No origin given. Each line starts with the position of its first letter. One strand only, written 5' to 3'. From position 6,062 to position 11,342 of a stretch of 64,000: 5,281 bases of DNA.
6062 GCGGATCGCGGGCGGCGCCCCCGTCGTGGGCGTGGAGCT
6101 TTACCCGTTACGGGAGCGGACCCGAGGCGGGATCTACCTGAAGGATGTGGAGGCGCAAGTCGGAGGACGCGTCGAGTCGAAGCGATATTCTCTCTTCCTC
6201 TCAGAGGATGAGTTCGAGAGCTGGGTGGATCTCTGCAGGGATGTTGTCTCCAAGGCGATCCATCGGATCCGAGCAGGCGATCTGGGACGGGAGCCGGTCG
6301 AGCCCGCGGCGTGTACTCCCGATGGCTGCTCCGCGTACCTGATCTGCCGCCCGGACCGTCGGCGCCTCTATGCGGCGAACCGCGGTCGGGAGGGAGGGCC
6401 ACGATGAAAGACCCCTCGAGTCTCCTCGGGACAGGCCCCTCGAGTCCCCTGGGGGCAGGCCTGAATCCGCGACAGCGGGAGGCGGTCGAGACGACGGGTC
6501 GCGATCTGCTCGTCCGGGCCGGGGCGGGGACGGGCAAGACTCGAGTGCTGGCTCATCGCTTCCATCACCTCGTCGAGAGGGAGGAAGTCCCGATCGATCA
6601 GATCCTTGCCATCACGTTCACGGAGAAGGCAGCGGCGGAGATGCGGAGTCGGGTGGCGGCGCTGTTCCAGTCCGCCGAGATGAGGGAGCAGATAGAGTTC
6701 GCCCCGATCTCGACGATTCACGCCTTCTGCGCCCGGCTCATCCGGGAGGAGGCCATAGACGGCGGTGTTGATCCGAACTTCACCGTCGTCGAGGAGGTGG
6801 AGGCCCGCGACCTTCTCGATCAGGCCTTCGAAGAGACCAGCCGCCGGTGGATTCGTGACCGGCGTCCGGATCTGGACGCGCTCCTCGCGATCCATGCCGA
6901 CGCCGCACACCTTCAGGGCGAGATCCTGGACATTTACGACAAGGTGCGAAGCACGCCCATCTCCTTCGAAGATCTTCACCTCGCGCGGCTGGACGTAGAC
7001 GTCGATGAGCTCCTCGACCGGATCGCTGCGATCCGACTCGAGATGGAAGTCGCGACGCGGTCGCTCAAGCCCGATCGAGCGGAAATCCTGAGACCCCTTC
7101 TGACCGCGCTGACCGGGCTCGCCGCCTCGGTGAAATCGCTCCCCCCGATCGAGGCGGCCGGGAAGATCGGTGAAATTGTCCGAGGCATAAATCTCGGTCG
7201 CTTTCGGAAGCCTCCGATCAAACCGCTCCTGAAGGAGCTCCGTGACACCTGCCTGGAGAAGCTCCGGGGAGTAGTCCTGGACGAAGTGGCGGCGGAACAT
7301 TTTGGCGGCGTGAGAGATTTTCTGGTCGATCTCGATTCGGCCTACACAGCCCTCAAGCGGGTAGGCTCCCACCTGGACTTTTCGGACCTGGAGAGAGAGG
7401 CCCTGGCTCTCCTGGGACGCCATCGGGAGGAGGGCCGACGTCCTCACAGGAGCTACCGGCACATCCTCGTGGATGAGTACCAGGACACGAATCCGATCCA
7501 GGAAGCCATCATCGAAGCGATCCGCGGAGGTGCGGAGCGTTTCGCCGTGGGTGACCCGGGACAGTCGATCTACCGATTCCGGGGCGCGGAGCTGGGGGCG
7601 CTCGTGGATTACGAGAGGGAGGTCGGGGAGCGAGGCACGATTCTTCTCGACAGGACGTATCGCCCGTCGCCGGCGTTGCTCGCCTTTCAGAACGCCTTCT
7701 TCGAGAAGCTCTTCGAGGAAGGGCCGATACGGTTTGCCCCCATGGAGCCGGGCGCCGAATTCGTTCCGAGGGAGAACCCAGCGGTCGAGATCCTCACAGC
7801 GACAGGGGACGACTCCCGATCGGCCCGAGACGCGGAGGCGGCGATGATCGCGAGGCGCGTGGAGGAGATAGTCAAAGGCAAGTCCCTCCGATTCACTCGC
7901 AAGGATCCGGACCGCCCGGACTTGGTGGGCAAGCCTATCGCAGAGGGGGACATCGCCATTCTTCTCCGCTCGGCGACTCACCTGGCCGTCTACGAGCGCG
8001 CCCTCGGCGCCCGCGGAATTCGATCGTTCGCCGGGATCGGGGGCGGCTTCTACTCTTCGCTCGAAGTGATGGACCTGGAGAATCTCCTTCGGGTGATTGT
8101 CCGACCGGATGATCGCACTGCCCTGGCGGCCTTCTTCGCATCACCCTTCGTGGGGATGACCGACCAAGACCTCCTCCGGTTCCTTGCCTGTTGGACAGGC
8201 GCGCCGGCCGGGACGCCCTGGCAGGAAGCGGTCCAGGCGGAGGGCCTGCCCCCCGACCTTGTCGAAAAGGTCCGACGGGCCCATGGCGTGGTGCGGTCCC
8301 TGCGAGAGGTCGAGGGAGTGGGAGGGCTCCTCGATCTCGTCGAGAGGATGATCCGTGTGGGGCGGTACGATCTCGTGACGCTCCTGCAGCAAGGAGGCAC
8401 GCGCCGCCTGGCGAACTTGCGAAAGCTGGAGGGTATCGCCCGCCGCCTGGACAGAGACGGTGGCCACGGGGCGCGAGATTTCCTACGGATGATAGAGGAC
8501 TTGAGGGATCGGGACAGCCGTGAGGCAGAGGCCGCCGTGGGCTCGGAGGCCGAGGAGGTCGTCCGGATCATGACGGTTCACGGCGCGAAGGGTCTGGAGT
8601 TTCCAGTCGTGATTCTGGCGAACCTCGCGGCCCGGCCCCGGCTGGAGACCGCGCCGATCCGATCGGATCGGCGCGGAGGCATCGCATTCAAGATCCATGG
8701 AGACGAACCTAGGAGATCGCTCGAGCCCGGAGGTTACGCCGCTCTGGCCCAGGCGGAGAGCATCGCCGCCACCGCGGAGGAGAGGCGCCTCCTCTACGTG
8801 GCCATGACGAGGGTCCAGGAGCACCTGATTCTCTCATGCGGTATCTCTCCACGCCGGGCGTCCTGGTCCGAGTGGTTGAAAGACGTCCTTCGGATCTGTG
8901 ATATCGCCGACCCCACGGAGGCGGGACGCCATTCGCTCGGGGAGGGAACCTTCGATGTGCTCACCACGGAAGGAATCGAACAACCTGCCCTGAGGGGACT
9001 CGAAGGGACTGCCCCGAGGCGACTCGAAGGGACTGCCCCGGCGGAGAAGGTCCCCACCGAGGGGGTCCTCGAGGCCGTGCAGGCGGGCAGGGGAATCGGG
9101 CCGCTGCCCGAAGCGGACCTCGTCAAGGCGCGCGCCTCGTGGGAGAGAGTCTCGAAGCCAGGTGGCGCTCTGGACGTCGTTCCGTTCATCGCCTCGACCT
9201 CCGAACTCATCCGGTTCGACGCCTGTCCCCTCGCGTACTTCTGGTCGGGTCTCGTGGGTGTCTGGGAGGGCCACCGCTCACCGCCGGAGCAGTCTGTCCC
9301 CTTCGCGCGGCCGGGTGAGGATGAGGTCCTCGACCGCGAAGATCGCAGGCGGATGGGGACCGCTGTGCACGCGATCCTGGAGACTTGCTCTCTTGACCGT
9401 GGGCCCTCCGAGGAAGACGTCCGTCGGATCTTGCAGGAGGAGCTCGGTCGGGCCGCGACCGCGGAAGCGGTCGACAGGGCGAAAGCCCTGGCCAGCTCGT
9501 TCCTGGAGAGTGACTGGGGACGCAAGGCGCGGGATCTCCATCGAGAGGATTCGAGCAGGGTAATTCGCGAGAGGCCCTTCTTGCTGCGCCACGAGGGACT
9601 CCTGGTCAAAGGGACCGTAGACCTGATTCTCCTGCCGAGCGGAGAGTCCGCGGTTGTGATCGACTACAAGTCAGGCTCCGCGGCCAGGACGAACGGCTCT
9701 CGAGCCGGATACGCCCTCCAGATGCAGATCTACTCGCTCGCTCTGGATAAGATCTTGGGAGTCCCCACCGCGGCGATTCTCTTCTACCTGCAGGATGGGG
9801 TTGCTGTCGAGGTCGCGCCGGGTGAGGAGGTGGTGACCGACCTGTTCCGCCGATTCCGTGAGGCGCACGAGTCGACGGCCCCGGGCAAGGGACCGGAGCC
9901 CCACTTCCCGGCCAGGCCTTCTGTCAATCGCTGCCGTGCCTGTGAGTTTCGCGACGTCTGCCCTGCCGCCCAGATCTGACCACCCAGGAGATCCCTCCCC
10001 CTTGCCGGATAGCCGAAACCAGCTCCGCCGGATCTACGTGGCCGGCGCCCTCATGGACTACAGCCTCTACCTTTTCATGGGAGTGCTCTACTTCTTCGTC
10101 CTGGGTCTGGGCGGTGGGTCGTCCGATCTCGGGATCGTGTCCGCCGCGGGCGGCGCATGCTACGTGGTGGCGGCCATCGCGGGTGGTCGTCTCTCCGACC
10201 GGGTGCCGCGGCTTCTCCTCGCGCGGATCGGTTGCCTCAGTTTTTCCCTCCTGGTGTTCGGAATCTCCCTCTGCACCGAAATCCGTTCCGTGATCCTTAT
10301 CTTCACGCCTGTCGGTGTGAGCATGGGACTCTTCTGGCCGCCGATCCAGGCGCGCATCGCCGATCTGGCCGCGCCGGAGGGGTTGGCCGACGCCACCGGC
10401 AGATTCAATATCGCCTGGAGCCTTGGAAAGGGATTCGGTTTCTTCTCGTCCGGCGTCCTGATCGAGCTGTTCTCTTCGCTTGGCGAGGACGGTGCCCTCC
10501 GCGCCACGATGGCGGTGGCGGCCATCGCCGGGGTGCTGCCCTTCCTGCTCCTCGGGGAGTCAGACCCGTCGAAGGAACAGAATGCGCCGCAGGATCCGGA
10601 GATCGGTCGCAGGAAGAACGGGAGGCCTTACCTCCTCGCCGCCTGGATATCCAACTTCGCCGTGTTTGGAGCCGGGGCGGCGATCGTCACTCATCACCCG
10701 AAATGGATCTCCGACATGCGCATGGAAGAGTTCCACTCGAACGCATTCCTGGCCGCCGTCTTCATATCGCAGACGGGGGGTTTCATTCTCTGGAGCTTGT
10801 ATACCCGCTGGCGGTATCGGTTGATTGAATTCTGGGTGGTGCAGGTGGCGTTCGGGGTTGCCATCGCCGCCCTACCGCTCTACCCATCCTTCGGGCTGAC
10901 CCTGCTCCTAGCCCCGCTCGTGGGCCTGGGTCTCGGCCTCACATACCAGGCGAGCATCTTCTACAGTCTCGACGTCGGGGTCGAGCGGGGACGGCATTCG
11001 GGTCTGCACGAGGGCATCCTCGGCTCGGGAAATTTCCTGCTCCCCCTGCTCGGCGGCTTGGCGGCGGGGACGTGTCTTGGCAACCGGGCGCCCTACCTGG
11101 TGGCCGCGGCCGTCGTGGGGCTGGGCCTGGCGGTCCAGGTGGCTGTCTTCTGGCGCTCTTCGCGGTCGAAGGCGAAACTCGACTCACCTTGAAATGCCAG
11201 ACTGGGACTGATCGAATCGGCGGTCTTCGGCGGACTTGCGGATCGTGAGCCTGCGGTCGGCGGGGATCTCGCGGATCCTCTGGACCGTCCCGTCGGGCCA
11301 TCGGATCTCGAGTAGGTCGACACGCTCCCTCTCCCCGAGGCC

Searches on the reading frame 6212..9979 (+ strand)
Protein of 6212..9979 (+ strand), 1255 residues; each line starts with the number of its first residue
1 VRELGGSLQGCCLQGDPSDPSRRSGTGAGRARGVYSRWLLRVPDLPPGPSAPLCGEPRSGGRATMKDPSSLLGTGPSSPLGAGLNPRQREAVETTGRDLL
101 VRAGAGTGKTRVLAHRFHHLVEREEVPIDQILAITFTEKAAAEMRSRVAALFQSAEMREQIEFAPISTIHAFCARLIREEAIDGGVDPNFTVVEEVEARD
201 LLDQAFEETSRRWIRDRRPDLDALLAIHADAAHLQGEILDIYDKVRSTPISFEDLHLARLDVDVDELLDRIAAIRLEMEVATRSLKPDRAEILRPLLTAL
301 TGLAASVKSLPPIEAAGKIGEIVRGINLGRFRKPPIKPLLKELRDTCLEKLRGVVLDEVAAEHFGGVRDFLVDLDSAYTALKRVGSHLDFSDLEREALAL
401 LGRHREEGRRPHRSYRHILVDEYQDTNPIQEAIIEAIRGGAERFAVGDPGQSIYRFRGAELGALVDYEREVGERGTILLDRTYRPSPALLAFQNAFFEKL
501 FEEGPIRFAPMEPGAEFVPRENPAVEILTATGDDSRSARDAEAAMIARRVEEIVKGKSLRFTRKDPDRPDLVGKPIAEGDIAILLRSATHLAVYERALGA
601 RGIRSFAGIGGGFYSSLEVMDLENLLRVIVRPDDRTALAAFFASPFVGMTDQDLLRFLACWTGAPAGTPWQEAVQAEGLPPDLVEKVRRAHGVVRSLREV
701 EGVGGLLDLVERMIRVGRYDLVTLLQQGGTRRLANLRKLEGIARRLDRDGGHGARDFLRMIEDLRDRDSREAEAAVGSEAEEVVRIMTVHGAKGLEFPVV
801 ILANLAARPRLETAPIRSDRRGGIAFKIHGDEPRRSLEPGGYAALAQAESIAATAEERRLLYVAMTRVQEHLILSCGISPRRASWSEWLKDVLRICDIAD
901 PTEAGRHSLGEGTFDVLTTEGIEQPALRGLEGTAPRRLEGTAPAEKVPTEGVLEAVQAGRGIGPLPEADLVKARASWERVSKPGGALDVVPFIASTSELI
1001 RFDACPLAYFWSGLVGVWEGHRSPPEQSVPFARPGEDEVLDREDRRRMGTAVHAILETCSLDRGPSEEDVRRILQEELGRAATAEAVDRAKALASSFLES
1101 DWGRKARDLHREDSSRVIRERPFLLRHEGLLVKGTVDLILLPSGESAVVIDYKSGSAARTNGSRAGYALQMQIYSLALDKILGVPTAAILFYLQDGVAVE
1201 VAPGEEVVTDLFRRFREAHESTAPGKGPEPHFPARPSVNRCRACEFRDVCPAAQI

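Call 7: search_protein_families(library=pfam, proteins=[window:6212-9979:+], max_evalue=0.01)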
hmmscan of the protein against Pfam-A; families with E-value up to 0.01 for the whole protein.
window:6212-9979:+ (1255 aa): 8 families
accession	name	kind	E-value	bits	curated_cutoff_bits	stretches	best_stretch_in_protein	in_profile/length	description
PF00580.27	UvrD-helicase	-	6.8e-59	200.2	23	1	84-469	1-268/271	UvrD/REP helicase N-terminal domain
PF12705.13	PDDEXK_1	-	2.5e-27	96.8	22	1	995-1251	3-247/247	PD-(D/E)XK nuclease superfamily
PF13361.12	UvrD_C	-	4.3e-24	86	25.6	2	731-875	236-346/350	UvrD-like helicase C-terminal domain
PF13245.12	AAA_19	-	5.2e-22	78.9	25.1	1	88-457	1-134/134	AAA domain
PF13538.12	UvrD_C_2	-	2.7e-10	40.4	27.4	2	784-809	2-29/52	UvrD-like helicase C-terminal domain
PF13604.12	AAA_30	-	0.0001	22.6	27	1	84-149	2-67/191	AAA domain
PF01930.23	Cas_Cas4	-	0.00093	19.8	22.7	1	1133-1250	53-158/160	Domain of unknown function DUF83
PF01443.25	Viral_helicase1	-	0.0025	18.1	21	0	779-804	178-197/228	Viral superfamily 1 RNA helicase core domain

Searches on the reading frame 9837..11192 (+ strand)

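Call 7: search_protein_families(library=pfam, proteins=[window:9837-11192:+], max_evalue=0.01)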
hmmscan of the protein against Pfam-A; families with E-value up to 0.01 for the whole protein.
window:9837-11192:+ (451 aa): 1 family
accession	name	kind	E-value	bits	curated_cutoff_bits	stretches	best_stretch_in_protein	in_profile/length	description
PF07690.21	MFS_1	-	3.1e-25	89.2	33.4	2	67-375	2-317/347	Major Facilitator Superfamily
